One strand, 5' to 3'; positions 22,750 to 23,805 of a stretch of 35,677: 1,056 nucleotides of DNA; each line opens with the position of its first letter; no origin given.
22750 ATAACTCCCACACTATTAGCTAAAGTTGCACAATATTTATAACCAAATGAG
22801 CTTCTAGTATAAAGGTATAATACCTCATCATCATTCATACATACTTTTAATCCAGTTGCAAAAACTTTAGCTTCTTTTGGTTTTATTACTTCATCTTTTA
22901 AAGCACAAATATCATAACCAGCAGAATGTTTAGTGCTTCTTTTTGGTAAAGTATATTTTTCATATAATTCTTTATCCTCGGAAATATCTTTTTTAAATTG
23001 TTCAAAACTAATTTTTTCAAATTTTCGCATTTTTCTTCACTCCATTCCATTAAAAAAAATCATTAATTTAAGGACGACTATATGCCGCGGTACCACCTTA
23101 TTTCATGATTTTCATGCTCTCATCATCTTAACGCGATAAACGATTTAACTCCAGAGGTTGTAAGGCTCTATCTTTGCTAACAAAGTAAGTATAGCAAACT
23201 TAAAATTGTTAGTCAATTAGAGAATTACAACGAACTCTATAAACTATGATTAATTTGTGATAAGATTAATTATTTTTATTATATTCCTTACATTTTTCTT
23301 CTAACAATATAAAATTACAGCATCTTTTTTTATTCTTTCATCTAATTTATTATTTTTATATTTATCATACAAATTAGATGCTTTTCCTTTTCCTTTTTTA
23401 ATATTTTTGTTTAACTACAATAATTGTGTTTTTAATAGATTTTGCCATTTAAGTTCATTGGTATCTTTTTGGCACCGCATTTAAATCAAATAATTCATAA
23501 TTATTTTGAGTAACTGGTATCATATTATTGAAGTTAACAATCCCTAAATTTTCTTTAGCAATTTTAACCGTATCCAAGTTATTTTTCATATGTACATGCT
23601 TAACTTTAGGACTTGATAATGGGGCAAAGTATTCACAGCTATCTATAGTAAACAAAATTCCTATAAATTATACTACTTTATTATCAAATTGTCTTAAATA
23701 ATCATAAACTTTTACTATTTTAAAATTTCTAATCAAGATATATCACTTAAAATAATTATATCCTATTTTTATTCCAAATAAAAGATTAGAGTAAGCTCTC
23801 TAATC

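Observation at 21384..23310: T-box-like leader placed before dut rather than directly before tyrS, and tyrS itself carries two lesions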

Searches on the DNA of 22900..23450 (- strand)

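Call 4: search_rna_families(source=window, start=22900, end=23450, threshold=evalue, max_evalue=10, show_alignments=3)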
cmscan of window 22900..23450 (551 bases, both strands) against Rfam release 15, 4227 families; matches with E-value up to 10: 6.
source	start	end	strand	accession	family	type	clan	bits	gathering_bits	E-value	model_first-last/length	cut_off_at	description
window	23067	23183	-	RF00230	T-box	Cis-reg; leader;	-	56.7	93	9.1e-12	1-219/219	no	T-box leader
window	23219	23249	+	RF01105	SBWMV2_UPD-PKl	Cis-reg;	-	23.7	39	0.44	1-27/27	no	Pseudoknot of upstream pseudoknot domain (UPD) of the 3'UTR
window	23355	23373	-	RF03630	mir-2818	Gene; miRNA;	-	17.7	90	0.84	20-38/60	no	mir-2818 microRNA precursor family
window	23107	23237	-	RF02110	DLEU2_6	Gene; lncRNA;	-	14.5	60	4.2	1-135/135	no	Deleted in lymphocytic leukemia 2 conserved region 6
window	22900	22975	+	RF01825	RUF21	Gene;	-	13.1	60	8.1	361-436/690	5'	RNA of unknown function 21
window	23152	23190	+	RF02089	CLRN1-AS1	Gene; lncRNA;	-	11.4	48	2.5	1-79/79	no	CLRN1 antisense RNA 1 conserved region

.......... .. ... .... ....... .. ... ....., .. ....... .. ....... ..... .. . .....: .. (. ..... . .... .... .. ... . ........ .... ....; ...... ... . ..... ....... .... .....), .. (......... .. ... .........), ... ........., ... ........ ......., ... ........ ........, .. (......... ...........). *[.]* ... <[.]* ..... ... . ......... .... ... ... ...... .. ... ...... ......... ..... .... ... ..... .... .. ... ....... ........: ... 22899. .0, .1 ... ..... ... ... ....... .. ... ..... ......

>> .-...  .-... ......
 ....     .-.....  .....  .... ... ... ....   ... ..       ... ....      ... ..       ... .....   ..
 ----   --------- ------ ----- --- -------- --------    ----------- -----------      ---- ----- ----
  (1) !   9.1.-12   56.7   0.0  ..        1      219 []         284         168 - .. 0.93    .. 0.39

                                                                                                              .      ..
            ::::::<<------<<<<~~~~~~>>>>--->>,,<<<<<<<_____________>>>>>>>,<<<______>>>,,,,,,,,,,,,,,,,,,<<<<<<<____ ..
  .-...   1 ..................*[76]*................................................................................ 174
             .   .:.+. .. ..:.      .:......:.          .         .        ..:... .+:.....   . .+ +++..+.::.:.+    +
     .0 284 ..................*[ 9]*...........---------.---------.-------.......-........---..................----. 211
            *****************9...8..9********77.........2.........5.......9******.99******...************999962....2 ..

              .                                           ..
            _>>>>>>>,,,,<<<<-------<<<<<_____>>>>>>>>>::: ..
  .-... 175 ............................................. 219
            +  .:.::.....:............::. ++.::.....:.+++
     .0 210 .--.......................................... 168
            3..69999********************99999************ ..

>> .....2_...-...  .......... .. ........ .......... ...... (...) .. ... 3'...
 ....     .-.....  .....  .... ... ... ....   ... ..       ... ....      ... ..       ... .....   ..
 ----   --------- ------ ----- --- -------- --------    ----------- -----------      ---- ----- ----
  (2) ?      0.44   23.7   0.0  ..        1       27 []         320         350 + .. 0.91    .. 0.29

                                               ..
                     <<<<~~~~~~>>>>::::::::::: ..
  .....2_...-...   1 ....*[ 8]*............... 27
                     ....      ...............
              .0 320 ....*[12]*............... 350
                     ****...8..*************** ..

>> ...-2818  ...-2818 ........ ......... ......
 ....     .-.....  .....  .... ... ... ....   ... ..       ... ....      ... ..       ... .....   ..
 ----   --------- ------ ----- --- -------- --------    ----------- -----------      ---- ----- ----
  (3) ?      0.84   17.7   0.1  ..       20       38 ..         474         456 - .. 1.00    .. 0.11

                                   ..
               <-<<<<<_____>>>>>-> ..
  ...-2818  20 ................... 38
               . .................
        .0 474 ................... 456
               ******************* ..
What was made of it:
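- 23052..23183 (-): Tyr T-box leader RNA of the minimal architecture, 132 nt. Rfam RF00230 gives 56.7 bits, E = 9e-12 (call 4).
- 23123..23142 (-): Stem IIA/B pseudoknot with F-box. IIA is CGU/GCG (23142-23140 with 23134-23132). The F-box CGUUA is at 23133-23129. The IIA loop UUAUC (23139-23135) pairs with GAUGA (23127-23123). There is no Stem II hairpin: only 2 nt separate Stem I from IIA. In the Rfam alignment the Stem II positions are deleted while IIA and CGUUA are aligned (call 4).
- On T-box leader (RF00230): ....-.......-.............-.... at 23099-23070 (call 4). Seventy-six model positions are replaced by 9 nt (call 4). The Stem II model positions are deleted (call 4).
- On Class III (ultrashort, translational) T-box: No Stem II (call 4).
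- Checked: Rfam: RF00230 matches 23183..23067 with E = 9e-12 (call 4).
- RF00230 matches at E = 9e-12, with the K-turn, IIA/F-box, Stem III and antiterminator aligned and the distal Stem I and Stem II deleted (call 4).
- Tried and rejected: An E-value scan was needed (call 4).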

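Call 55: build_rna_model(alignment_id=A2, structure=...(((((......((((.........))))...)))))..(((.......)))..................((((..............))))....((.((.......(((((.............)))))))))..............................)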
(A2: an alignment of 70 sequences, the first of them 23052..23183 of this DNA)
Model R1 built from alignment A2 (70 sequences, 167 columns); structure: as given.
model positions 133; base pairs 24; branch points 3; effective number of sequences 2.02; information 0.59 bits per position. Calibrated on 0.2 Mb of random sequence (short: E-values are rough).
structure used (alignment columns):
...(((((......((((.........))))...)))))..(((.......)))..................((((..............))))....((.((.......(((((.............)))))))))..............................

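Call 57: search_with_rna_model(model_id=R1, sources=[window, L001, L004, L005, L006, L007, L008, L009, L010, L011, L012, L013, L014, L015, L016, L017, L018, L019, L020, L021, L022, L023, L024, L025, L026, L027, L028, L029, L030, L031, L032, L033, L034, L035, L036, L037, L038, L039, L040, L041, L042, L043, L044, L045, L046, L047, L048, L049, L050, L051, L052, L053, L054, L055, L056, L057, L058, L059, L060, L061, L062, L063, L064, L065, L066, L067, L068, L069, L070, L071, L072, L073, L074, L075, L076, L077, L078, L079, L080, L081, L082, L083], max_evalue=0.01)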
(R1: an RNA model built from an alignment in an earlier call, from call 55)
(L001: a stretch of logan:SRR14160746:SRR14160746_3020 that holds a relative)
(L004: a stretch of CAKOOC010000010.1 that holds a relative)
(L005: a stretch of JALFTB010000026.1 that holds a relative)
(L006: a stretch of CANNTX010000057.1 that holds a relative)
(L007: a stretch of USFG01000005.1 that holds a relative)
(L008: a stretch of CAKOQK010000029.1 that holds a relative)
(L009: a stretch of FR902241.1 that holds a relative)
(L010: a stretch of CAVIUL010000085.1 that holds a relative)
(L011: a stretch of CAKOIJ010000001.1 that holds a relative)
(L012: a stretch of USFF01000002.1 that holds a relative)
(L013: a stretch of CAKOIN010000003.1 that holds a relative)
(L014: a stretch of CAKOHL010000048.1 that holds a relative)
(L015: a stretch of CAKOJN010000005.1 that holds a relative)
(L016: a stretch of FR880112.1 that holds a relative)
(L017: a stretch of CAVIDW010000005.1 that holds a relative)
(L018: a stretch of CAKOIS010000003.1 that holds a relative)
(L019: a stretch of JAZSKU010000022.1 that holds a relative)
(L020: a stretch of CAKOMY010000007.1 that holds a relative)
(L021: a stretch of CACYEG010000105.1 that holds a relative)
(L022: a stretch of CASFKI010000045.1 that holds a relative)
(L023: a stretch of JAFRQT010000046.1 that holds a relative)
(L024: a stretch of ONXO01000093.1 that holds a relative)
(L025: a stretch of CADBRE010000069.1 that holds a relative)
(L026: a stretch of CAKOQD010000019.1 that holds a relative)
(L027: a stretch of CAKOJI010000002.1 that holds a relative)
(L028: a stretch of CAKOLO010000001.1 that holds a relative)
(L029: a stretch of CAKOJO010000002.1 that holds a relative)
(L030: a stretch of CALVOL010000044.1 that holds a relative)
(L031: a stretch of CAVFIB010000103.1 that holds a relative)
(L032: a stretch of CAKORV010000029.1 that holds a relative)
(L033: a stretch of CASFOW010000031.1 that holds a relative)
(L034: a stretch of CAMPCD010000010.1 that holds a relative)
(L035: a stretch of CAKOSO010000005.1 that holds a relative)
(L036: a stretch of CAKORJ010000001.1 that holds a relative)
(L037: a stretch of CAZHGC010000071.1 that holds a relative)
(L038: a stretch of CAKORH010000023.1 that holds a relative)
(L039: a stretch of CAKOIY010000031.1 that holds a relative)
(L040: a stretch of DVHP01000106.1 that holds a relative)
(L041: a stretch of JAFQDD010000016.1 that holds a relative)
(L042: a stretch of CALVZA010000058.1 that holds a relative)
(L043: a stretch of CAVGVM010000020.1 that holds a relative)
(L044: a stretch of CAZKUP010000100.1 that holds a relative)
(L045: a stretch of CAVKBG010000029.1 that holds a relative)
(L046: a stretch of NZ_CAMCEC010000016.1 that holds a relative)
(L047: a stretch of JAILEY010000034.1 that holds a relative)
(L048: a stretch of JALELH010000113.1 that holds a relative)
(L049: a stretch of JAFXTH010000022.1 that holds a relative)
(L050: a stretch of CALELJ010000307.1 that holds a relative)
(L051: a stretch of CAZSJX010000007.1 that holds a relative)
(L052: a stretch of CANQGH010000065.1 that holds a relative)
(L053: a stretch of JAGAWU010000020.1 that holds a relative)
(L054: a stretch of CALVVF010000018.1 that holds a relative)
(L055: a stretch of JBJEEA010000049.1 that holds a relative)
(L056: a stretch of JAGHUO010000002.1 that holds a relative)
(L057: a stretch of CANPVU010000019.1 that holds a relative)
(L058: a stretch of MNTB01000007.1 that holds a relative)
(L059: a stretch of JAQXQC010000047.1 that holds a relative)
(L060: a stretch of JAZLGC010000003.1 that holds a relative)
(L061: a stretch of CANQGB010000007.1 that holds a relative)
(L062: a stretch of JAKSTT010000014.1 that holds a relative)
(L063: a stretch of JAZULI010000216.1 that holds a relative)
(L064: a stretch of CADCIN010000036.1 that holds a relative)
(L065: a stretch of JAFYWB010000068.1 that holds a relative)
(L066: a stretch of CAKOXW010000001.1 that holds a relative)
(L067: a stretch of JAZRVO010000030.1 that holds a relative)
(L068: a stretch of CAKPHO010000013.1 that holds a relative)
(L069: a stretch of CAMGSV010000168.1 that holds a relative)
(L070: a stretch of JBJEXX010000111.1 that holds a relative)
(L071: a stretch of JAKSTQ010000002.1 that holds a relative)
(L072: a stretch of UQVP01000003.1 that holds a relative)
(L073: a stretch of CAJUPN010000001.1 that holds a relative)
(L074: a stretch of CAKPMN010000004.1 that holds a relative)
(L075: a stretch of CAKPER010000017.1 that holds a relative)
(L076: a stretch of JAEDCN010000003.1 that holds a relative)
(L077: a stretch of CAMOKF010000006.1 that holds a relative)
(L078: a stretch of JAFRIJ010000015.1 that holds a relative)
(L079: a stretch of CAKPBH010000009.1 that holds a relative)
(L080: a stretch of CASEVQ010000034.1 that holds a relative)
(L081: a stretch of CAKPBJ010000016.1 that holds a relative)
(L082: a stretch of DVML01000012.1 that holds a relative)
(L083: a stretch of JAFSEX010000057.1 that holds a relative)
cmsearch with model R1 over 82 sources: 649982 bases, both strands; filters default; matches with E-value up to 0.01: 63.
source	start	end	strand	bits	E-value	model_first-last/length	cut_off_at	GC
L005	3371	3502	+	130.4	3.9e-20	1-133/133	no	0.34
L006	1140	1275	+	129.6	5.3e-20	1-133/133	no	0.34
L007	3837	3974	+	126.4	2e-19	1-133/133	no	0.35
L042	1750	1881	+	125.5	2.9e-19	1-133/133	no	0.32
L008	3835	3972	+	124.2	4.9e-19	1-133/133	no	0.34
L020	3835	3972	+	121.4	1.5e-18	1-133/133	no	0.34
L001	5848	5979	+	119.9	2.8e-18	1-133/133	no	0.36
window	23052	23183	-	118.1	5.9e-18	1-133/133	no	0.36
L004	3364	3495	+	117.3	8.2e-18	1-133/133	no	0.34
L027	3225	3352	+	110.4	1.4e-16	1-133/133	no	0.35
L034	3835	3968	+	108.5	3e-16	1-133/133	no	0.39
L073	3840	3974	+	105.6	9.4e-16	1-133/133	no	0.36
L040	414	551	+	101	6.2e-15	1-133/133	no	0.37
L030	3836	3977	+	100.6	7.3e-15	1-133/133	no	0.36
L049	3860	3986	+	92.7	1.8e-13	1-133/133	no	0.31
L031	628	753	+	85.3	3.8e-12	1-133/133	no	0.31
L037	345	489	+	83.5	7.7e-12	1-133/133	no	0.3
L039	638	764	+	81.3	1.9e-11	1-133/133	no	0.31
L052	2506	2653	+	80.4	2.8e-11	1-133/133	no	0.32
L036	407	510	+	78.7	5.7e-11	1-133/133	no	0.3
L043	623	751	+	76.9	1.2e-10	1-133/133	no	0.32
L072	3115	3258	+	74.5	3.1e-10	1-133/133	no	0.33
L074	2506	2650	+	72.4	7.3e-10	1-133/133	no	0.3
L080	3832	3967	+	72.3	7.6e-10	1-133/133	no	0.29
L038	1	92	+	71.7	9.5e-10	40-133/133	5'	0.34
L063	180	303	+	71.4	1.1e-09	1-133/133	no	0.3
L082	3183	3328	+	71.3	1.1e-09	1-133/133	no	0.37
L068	3115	3258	+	70.8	1.4e-09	1-133/133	no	0.35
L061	1229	1352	+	69.7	2.1e-09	1-133/133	no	0.31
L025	2543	2671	+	68.7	3.2e-09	1-133/133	no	0.33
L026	617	747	+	68.3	3.8e-09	1-133/133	no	0.26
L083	3207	3333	+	66.9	6.7e-09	1-133/133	no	0.29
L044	115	232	+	64.9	1.5e-08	1-133/133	no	0.3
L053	3204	3333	+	64.1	2.2e-08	1-133/133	no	0.3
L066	3877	3981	+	64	2.3e-08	1-133/133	no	0.33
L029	1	79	+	63.2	3e-08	51-133/133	5'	0.27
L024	3841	3970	+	62.3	4.4e-08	1-133/133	no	0.37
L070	3853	3981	+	62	5e-08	1-133/133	no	0.29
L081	3854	3978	+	61.4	6.4e-08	1-133/133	no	0.31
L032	2335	2451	+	61.3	6.7e-08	1-133/133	no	0.32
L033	2307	2411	+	59.5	1.4e-07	1-133/133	no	0.36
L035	805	947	+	59.2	1.6e-07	1-133/133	no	0.29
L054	3871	3976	+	59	1.7e-07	1-133/133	no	0.37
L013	3368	3499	+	57.8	2.8e-07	1-133/133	no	0.27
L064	3858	3985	+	57.5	3.2e-07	1-133/133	no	0.3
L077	91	216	+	54.2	1.2e-06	1-133/133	no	0.33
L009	3854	3981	+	53.8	1.4e-06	1-133/133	no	0.28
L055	3846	3982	+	53.8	1.4e-06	1-133/133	no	0.31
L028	3377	3499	+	51.1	4.2e-06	1-133/133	no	0.28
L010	162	284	+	50.8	4.8e-06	1-133/133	no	0.28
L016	3372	3502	+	49.9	6.9e-06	1-133/133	no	0.27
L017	3370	3498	+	49.4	8.7e-06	1-133/133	no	0.27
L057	1013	1111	+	48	1.5e-05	1-133/133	no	0.3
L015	3378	3498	+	45.8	3.7e-05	1-133/133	no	0.29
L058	381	528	+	45.7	3.8e-05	1-133/133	no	0.23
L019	3020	3142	+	45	5.1e-05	1-133/133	no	0.3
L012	3845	3978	+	42.7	0.00013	1-133/133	no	0.31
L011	3853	3978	+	40.9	0.00028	1-133/133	no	0.32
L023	3383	3499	+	40.8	0.00028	1-133/133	no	0.29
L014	1693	1820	+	39.2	0.00055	1-133/133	no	0.31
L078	3891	3979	+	37.1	0.0013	1-133/133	no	0.28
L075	3865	3978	+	33.7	0.0051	1-133/133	no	0.3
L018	3847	3980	+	32.7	0.0076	1-133/133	no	0.3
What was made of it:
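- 23052..23183 (-): The class-specific model R1 gives 118 bits, but the window is in R1's seed alignment (call 57).
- Tried and rejected: Other minimal T-boxes with non-Tyr specifiers: model R1 found none in 650 kb of tyrS-flanking DNA (call 57).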

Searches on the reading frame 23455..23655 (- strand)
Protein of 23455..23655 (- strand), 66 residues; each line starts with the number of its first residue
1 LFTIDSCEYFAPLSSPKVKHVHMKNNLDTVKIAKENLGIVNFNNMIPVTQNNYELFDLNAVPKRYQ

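Call 43: search_protein_families(library=pfam, proteins=[window:23455-23655:-], max_evalue=0.01)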
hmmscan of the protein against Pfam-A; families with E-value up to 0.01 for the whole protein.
window:23455-23655:- (66 aa): 1 family
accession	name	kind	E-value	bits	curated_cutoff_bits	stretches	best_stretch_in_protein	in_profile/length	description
PF13958.12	ToxN_toxin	-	3.8e-17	63.3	25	1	2-63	38-102/159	Toxin ToxN, type III toxin-antitoxin system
